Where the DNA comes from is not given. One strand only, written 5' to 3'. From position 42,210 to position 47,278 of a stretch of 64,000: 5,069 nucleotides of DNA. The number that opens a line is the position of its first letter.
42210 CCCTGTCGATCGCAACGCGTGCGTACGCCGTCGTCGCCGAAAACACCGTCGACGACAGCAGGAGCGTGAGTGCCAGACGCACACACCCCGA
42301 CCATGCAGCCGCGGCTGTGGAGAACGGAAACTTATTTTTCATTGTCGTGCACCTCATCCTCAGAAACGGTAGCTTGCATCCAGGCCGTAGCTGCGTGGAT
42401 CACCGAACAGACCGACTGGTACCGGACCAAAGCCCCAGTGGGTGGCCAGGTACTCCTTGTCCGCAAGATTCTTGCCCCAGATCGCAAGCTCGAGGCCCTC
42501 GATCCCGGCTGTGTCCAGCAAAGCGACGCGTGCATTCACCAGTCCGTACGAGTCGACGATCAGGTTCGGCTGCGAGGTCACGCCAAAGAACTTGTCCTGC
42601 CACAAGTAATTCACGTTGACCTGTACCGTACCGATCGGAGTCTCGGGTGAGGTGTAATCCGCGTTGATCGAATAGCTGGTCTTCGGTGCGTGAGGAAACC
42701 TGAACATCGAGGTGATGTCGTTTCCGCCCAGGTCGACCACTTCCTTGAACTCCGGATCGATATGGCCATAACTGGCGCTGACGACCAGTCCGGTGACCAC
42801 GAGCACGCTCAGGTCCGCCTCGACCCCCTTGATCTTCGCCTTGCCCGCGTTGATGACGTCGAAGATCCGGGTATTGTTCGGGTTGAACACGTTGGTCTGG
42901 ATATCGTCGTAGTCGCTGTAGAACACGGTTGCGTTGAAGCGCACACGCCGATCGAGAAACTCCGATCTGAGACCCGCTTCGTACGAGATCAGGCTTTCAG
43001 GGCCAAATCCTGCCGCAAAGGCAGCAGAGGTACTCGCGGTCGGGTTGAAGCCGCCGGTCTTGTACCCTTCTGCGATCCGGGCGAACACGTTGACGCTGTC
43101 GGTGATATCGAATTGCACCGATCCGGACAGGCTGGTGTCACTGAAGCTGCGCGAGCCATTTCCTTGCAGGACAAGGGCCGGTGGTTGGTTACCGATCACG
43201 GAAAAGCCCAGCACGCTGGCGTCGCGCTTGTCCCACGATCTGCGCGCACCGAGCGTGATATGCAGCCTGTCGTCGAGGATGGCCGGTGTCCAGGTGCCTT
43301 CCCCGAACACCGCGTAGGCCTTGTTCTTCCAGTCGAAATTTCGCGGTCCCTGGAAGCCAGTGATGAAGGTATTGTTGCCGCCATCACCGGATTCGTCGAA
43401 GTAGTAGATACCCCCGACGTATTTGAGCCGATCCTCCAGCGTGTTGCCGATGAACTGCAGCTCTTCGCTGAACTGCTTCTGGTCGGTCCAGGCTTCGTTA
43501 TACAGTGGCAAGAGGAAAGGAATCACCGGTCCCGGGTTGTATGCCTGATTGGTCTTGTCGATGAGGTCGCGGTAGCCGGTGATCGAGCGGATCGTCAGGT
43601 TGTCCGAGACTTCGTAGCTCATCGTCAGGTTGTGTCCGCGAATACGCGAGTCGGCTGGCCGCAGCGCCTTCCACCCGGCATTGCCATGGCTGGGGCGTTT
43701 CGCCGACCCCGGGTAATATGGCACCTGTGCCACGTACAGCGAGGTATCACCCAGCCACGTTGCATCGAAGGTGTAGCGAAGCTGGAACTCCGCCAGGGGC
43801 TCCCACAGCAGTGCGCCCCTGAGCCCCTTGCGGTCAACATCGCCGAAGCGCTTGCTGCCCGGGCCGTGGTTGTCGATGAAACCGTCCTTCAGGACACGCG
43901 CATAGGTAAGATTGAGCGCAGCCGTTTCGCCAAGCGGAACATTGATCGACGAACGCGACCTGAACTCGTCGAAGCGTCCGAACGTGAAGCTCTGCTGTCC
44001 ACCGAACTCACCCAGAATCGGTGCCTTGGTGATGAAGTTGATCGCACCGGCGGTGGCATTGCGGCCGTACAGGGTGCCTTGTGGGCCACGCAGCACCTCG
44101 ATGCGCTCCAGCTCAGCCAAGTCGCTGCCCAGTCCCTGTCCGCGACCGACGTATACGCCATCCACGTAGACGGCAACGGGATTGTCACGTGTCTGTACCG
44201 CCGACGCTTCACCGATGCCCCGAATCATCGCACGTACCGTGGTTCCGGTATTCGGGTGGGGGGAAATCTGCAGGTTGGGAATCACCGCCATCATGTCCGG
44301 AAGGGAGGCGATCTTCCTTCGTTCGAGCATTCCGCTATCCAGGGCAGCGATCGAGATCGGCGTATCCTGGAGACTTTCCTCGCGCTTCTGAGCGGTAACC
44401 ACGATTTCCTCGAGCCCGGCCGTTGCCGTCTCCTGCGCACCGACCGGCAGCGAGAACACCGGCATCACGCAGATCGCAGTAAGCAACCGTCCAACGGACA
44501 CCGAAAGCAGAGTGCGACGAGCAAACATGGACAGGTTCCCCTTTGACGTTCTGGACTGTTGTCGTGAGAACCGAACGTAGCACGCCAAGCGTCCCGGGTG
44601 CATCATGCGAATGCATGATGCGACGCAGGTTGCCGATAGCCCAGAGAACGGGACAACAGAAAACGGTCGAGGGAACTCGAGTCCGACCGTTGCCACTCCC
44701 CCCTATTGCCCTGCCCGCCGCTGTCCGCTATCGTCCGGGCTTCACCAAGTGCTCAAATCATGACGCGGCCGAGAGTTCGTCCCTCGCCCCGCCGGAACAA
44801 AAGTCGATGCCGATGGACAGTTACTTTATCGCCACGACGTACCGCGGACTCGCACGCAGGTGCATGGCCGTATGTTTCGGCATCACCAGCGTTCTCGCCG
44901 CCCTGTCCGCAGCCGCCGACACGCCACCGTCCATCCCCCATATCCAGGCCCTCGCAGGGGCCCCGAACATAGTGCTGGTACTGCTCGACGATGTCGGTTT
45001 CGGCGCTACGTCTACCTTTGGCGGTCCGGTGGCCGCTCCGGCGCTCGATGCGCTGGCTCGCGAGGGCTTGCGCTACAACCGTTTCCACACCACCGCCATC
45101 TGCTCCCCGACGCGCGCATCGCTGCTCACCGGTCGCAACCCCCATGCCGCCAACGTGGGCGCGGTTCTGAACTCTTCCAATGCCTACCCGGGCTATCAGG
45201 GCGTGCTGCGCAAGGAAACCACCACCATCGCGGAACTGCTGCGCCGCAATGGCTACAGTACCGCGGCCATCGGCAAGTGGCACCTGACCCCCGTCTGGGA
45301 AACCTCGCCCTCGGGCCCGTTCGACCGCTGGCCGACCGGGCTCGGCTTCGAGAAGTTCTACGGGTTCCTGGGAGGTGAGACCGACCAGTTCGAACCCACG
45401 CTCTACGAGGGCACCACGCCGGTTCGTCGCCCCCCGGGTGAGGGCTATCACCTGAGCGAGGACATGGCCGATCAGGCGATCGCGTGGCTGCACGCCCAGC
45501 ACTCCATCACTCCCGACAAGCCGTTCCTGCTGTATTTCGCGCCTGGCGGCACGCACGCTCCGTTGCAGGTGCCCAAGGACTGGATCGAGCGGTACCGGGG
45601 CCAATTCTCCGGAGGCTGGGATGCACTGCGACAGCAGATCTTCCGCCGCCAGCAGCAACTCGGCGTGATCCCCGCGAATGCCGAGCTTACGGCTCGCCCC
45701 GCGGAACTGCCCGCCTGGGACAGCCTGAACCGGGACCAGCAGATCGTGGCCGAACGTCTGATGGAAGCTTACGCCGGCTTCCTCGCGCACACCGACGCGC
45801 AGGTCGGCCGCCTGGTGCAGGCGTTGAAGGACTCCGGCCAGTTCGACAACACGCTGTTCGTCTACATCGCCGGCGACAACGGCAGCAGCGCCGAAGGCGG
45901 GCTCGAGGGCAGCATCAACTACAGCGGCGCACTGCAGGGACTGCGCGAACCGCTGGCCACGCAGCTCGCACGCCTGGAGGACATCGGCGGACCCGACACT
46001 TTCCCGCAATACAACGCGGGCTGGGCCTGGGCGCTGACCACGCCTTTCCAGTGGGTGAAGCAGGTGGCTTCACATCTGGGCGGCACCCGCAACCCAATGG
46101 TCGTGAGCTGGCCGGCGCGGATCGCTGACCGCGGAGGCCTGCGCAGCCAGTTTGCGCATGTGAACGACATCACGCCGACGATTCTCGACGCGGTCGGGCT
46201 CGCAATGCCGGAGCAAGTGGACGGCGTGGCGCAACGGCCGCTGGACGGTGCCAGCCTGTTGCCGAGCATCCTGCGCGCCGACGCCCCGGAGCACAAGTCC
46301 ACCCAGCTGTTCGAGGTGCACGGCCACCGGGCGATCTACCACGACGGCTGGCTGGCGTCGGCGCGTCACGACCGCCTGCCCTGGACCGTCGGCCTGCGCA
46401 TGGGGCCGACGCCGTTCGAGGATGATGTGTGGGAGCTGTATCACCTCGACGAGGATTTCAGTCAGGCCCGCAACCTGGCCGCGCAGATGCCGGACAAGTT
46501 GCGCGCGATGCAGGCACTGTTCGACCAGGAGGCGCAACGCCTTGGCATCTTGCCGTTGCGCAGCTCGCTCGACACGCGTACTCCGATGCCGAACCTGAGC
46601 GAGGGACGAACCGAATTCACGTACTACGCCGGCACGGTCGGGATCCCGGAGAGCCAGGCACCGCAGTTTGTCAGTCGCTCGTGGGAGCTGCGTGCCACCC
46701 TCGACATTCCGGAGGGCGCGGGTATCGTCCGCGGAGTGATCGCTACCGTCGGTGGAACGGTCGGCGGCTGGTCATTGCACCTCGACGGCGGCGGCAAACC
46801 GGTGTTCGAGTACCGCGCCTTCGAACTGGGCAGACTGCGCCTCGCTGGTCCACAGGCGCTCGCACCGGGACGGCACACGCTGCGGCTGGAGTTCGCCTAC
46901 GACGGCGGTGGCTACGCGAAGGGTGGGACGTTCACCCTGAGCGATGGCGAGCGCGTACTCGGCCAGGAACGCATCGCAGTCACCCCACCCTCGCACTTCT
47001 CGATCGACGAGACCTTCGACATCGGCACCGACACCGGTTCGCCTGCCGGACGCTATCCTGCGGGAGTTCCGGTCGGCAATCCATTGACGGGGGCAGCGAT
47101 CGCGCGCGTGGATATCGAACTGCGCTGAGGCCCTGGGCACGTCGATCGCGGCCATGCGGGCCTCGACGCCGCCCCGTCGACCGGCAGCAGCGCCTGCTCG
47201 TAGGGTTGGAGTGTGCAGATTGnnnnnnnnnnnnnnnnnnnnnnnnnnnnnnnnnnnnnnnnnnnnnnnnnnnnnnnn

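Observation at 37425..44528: TonB-receptor operon encoding three consecutive c-heme-motif periplasmic proteins, ending in a PQQ dehydrogenase: an uncharacterised uptake-plus-oxidation module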

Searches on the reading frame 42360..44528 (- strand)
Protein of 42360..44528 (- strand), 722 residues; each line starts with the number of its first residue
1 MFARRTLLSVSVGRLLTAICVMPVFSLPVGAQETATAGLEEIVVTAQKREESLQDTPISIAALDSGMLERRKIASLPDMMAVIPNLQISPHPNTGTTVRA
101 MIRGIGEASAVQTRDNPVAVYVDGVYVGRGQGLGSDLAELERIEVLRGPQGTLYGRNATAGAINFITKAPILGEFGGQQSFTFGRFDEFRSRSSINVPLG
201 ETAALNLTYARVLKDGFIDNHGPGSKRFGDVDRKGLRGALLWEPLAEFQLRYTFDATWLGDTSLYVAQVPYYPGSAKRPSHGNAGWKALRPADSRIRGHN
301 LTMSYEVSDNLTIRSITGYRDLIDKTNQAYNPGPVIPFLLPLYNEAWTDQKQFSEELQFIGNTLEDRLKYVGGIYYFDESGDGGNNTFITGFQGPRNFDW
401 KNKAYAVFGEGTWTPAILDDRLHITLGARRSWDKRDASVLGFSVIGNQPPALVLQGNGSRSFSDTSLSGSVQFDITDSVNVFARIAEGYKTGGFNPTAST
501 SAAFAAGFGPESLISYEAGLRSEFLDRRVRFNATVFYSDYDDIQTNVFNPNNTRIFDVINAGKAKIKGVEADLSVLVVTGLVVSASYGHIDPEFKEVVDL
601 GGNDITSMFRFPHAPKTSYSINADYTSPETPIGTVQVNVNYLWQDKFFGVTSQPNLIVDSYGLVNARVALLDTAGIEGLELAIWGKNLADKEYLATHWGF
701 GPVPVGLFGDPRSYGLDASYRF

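Call 4: search_protein_families(library=pfam, proteins=[window:42360-44528:-], max_evalue=0.01)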
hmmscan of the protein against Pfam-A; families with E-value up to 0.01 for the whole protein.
window:42360-44528:- (722 aa): 2 families
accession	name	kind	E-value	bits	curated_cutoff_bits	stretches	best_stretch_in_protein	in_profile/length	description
PF00593.30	TonB_dep_Rec_b-barrel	-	2.2e-42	146.9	27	1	270-688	36-436/436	TonB dependent receptor-like, beta-barrel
PF07715.20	Plug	-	5.8e-19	69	23.9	1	53-162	2-107/107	TonB-dependent Receptor Plug Domain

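Call 5: search_protein_families(library=ncbifam, proteins=[window:42360-44528:-], max_evalue=0.01)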
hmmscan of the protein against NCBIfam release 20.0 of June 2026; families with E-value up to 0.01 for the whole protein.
window:42360-44528:- (722 aa): 29 families (the best 25 are shown)
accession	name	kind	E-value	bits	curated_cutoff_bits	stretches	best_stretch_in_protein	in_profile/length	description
TIGR01783.1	TonB-siderophor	subfamily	4.3e-55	187.5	223.5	2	417-722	372-649/649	TonB-dependent siderophore receptor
TIGR01779.1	TonB-B12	equivalog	1.2e-24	86.9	599.7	1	16-270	7-248/614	TonB-dependent vitamin B12 receptor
TIGR01785.1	TonB-hemin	subfamily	1.3e-23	83.4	316.85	2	39-170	1-131/677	TonB-dependent heme/hemoglobin receptor family protein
NF053590.1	TonB_dep_TOL0244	equivalog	2.5e-23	82.5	645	2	39-169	10-141/604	TOL_0244 family TonB-dependent receptor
NF007465.0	PRK10044.1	equivalog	9.5e-20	70.3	803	2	493-697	511-704/726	ferrichrome porin FhuA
NF010010.0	PRK13483.1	equivalog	1.4e-19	69.6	927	1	14-168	7-163/660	ligand-gated channel protein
NF007349.0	PRK09840.1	equivalog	1.6e-18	66.1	686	2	106-207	115-213/760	catecholate siderophore receptor Fiu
TIGR01786.1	TonB-hemlactrns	subfamily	2.3e-18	65.9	323.75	2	397-588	385-583/719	TonB-dependent hemoglobin/transferrin/lactoferrin family receptor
NF041535.1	TonB_rec_PqqU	equivalog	6.2e-16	57.8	1200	1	43-194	2-155/676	TonB-dependent receptor PqqU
NF007478.2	PRK10064.1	equivalog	5.7e-14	51.3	745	1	25-169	19-159/663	catecholate siderophore receptor CirA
NF010038.0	PRK13513.1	equivalog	1e-12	47.4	942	1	31-168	27-165/659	ligand-gated channel protein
NF050067.1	TonBEntbctnRecCfrA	equivalog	1.3e-12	46.8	1200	1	21-168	10-158/698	TonB-dependent ferric enterobactin receptor CfrA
NF007926.1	PRK10641.1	equivalog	2.6e-12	46.1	836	1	15-245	7-228/617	TonB-dependent vitamin B12 receptor BtuB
NF049960.1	siderphRecptFauA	equivalog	3.7e-12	45.5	900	2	42-202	63-215/727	TonB-dependent alcaligin siderophore receptor FauA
NF010011.0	PRK13484.1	equivalog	8e-12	44.2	1197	1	37-169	28-160/682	IreA family TonB-dependent siderophore receptor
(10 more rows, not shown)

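Call 53: search_solved_structures(query=window:42360-44528:-, max_evalue=1e-10)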
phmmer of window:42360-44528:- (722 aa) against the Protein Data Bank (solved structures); distinct sequences matched with E-value up to 1e-10: 23.
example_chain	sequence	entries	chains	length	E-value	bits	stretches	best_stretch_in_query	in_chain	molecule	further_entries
4epa_A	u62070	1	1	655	1.7e-23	86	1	40-230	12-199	Pesticin receptor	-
5nec_A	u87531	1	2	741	1.2e-13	53.5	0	498-650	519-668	TonB-dependent siderophore receptor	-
6v81_A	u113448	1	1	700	2.1e-13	52.7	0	37-169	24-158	Probable TonB-dependent receptor YncD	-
9c4o_A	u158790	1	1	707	2.7e-13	52.3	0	39-169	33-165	Pyrroloquinoline quinone transporter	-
1xkh_A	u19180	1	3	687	1.1e-12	50.3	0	45-221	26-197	Ferripyoverdine receptor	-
2hdf_A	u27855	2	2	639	1.5e-12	49.9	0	40-169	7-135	Colicin I receptor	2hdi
2iah_A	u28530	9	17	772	1.7e-12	49.7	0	45-221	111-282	Ferripyoverdine receptor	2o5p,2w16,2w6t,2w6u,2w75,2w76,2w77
5odw_A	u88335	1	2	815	2.1e-12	49.3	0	45-221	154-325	Ferripyoverdine receptor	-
9nn6_A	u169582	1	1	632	4.5e-12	48.3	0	42-169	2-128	Colicin I receptor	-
8a8c_A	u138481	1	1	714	4.5e-12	48.3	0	44-174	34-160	Ferrichrome outer membrane transporter/phage receptor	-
8a60_A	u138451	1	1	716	4.6e-12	48.3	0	44-174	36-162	Ferrichrome outer membrane transporter/phage receptor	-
2fcp_A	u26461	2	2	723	6.4e-12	47.8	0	44-174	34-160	PROTEIN (FERRIC HYDROXAMATE UPTAKE RECEPTOR) | FhuA iron-ferrichrome transporter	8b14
1qff_A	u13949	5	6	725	6.5e-12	47.8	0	44-174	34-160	FERRIC HYDROXAMATE UPTAKE RECEPTOR | PROTEIN (FERRIC HYDROXAMATE UPTAKE RECEPTOR) | FERRIC HYDROXAMATE RECEPTOR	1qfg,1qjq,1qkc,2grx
4cu4_A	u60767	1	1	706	6.7e-12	47.7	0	505-698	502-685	FERRICHROME-IRON RECEPTOR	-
1fcp_A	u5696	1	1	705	7.2e-12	47.6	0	44-175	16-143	PROTEIN (FERRIC HYDROXAMATE UPTAKE RECEPTOR)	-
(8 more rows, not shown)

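Call 54: search_dna_similar(query=window:42360-44528:-, collection=plasmids, mode=protein, max_rows=15)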
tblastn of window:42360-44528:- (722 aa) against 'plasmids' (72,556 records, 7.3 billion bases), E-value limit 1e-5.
In 3 record(s) the limit of 40 matching pieces per record was reached: places in those records are undercounted.
Records with a match: 924; places in all: 1919; records where one place covers at least 80% of the query: 255.
Best place of each record, by identity: <60% 924.
By first word of the organism name: Salmonella 174; Ralstonia 116; Sphingobium 75; Pseudosulfitobacter 45; Agrobacterium 43; Klebsiella 35; Sphingomonas 31; Novosphingobium 29; Vibrio 27; Paracoccus 26; and 105 more.
By predicted mobility (MOB-suite, as given by PLSDB): non-mobilizable 408; conjugative 328; mobilizable 188.
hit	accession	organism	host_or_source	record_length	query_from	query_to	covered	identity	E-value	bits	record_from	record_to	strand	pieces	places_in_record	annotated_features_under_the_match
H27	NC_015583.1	Novosphingobium sp. PP1Y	-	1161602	7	722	99%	47.4%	0e+0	622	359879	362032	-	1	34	none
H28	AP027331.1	Sphingobium sp. TomTYG65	-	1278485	21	722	97%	47.0%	0e+0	593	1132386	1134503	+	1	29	TonB-dependent receptor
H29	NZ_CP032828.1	Sphingomonas paeninsulae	whole organism,soil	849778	27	717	96%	45.6%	0e+0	580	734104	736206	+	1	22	TonB-dependent receptor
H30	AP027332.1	Sphingobium sp. TomTYG65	-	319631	23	722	97%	33.6%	1e-95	332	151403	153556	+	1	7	TonB-dependent receptor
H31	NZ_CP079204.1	Sphingomonas sanguinis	cell culture,morning glory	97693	32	722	96%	32.7%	5e-84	298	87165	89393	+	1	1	TonB-dependent receptor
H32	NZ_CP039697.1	Novosphingobium sp. EMRT-2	cell,freshwater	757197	7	696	96%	32.2%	4e-29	259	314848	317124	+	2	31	TonB-dependent receptor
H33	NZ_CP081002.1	Sphingobium sp. V4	cell culture,soil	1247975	7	722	99%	30.9%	2e-65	243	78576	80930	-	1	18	record has no annotation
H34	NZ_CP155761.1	Sphingomonas parapaucimobilis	Chinese cabbage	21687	26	722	97%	31.7%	2e-83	296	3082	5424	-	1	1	TonB-dependent receptor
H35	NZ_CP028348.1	Novosphingobium sp. THN1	cell culture,surface water of Lake Taihu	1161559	4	722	100%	30.6%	8e-80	286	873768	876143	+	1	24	record has no annotation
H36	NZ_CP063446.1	Novosphingobium sp. ES2-1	mixed culture,activated sludge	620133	4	722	100%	30.5%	1e-78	283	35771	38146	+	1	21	TonB-dependent receptor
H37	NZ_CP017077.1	Novosphingobium resinovorum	single cell,soil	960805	37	722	95%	31.9%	8e-73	265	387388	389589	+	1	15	TonB-dependent receptor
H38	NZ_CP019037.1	Massilia putida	Soil,wolfram mine tailing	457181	14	722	98%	30.6%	2e-62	234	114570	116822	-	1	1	TonB-dependent receptor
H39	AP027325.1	Sphingobium sp. TomTYG46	-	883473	16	722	98%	30.7%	5e-79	283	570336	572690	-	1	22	TonB-dependent receptor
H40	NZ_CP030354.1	Novosphingobium sp. P6W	cell culture,podzolic fallow soil ...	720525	18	648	87%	34.3%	2e-87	308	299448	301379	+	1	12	TonB-dependent receptor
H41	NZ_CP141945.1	Novosphingobium sp. RL4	Rheum palmatum L.,Single ...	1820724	38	722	95%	31.6%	2e-83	296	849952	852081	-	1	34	none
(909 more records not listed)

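Call 55: get_annotated_region(hit=H28, flank=9000)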
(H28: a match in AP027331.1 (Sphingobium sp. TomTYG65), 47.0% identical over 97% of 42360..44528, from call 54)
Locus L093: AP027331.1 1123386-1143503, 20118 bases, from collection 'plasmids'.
description: Sphingobium sp. TomTYG65 plasmid pTomTYG65a DNA, complete genome
organism: Sphingobium sp. TomTYG65 (NCBI taxid 3028888)
taxonomy: Bacteria; Pseudomonadota; Alphaproteobacteria; Sphingomonadales; Sphingomonadaceae; Sphingobium; Sphingobium sp. TomTYG65
host: -; source: -; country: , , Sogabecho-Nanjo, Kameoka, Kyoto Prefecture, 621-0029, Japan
typing (MOB-suite, as given by PLSDB): non-mobilizable; replicon rep_cluster_545
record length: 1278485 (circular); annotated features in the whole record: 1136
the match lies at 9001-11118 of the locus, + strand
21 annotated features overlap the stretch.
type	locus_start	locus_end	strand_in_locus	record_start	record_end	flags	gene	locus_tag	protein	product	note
CDS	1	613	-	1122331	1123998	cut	-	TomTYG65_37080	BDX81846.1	3-oxosteroid 1-dehydrogenase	-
CDS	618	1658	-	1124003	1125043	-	-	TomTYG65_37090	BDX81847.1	alcohol dehydrogenase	-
CDS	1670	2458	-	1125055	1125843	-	-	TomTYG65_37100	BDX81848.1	oxidoreductase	-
CDS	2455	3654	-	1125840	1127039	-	-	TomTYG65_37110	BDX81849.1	MFS transporter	-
CDS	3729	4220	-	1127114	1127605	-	-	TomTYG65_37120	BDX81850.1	hypothetical protein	-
CDS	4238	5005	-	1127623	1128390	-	-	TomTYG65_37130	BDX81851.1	short chain dehydrogenase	-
CDS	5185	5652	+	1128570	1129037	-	-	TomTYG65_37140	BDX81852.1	hypothetical protein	-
CDS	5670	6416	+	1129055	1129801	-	-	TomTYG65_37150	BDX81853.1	oxidoreductase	-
CDS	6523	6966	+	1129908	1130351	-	-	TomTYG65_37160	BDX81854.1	hypothetical protein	-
CDS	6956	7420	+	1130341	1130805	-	-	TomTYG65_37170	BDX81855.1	hypothetical protein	-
CDS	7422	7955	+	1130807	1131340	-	-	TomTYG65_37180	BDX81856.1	hypothetical protein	-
CDS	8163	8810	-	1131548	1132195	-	-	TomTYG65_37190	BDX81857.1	hypothetical protein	-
CDS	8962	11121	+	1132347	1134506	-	-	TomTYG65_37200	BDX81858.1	TonB-dependent receptor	-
CDS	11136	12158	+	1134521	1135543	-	-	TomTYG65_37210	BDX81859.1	hypothetical protein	-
CDS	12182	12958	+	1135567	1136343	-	-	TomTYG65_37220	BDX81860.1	dehydrogenase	-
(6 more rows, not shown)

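Call 56: get_annotated_region(hit=H29, flank=9000)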
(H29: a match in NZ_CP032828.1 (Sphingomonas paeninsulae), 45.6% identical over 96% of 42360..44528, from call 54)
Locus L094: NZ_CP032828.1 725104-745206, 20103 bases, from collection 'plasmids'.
description: Sphingomonas paeninsulae strain YZ-8 plasmid unnamed1, complete sequence
organism: Sphingomonas paeninsulae (NCBI taxid 2319844)
taxonomy: Bacteria; Pseudomonadota; Alphaproteobacteria; Sphingomonadales; Sphingomonadaceae; Sphingomonas; Sphingomonas paeninsulae
host: -; source: whole organism,soil; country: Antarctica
typing (MOB-suite, as given by PLSDB): non-mobilizable
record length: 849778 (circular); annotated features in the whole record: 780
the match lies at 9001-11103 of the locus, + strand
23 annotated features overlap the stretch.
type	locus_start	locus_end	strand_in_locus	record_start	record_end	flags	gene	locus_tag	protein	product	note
CDS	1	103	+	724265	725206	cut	-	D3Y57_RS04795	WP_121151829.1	zinc-binding alcohol dehydrogenase family protein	-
CDS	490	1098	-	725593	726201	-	-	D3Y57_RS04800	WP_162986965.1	TetR/AcrR family transcriptional regulator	GO:0006355 - regulation of DNA-templated transcription [Evidence IEA]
CDS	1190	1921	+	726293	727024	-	-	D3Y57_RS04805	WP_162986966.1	alpha/beta fold hydrolase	-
CDS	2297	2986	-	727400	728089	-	-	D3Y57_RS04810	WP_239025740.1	DUF1223 domain-containing protein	-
CDS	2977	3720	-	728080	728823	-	-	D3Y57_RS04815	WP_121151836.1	DNA-binding domain-containing protein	-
CDS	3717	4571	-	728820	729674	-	-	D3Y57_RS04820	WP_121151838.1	DUF692 domain-containing protein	-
CDS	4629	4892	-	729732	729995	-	-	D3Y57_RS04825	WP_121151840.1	hypothetical protein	-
CDS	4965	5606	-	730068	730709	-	-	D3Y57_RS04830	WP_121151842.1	DUF1109 domain-containing protein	-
CDS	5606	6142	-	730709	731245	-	-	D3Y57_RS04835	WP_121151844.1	sigma-70 family RNA polymerase sigma factor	GO:0006352 - DNA-templated transcription initiation [Evidence IEA]; GO:0006355 - regulation of DNA-templated ...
CDS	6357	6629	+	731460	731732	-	-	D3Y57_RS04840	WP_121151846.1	DUF2282 domain-containing protein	-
CDS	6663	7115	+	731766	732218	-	-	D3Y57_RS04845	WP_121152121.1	DoxX family protein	-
CDS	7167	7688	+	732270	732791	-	-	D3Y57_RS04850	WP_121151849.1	DUF1993 domain-containing protein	-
CDS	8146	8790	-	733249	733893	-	-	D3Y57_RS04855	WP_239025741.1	TetR family transcriptional regulator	-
CDS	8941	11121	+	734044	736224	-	-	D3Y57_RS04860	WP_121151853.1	TonB-dependent receptor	GO:0015891 - siderophore transport [Evidence IEA]; GO:0055085 - transmembrane transport [Evidence IEA]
CDS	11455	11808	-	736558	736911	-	-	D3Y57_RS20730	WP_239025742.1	hypothetical protein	-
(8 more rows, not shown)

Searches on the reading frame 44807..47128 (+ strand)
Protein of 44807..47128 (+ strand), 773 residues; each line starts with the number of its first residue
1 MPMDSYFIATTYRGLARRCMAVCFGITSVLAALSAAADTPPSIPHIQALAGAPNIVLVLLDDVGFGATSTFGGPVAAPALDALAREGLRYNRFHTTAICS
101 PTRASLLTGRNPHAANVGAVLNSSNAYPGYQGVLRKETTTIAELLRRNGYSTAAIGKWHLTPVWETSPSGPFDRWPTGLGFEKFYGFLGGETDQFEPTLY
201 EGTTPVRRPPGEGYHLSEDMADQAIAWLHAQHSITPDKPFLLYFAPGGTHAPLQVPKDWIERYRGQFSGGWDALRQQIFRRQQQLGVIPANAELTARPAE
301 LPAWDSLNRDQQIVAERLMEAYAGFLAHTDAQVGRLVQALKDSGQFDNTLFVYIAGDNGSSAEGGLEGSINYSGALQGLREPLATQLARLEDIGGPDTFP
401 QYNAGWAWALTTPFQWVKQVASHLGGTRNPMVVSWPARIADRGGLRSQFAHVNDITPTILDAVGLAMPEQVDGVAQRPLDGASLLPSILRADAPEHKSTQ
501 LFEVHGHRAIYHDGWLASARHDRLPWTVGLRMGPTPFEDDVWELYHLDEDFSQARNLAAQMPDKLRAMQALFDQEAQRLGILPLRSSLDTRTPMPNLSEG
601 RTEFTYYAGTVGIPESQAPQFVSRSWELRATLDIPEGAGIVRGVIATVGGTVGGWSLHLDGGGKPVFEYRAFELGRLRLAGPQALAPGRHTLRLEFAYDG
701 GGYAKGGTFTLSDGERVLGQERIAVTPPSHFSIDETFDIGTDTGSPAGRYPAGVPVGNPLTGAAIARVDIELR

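Call 35: search_protein_families(library=pfam, proteins=[window:44807-47128:+], max_evalue=0.00001)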
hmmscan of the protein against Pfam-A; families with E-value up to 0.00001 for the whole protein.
window:44807-47128:+ (773 aa): 2 families
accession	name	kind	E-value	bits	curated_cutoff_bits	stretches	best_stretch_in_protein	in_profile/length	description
PF00884.28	Sulfatase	-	6e-66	223.2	25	1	53-464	1-300/301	Sulfatase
PF16347.10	SGSH_C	-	2.4e-06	28.2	29.3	0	427-479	16-67/154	N-sulphoglucosamine sulphohydrolase, C-terminal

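Call 58: search_protein_families(library=ncbifam, proteins=[window:44807-47128:+], max_evalue=1e-10)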
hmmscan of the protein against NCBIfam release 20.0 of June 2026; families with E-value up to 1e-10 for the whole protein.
window:44807-47128:+ (773 aa): 4 families
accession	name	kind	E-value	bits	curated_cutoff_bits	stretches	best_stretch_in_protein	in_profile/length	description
NF010322.0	PRK13759.1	equivalog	1e-32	113.3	481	1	52-162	6-109/486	arylsulfatase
NF045661.1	HdlasePehA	equivalog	5e-22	78.2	900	0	54-162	4-104/506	phosphoric/sulfuric ester hydrolase PehA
TIGR03417.1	chol_sulfatase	equivalog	1.2e-18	67.3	433.45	0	53-160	3-103/500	choline-sulfatase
NF052527.1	Mn_arylsulf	exception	2.6e-15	56.3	850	0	53-163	2-106/479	manganese-dependent arylsulfatase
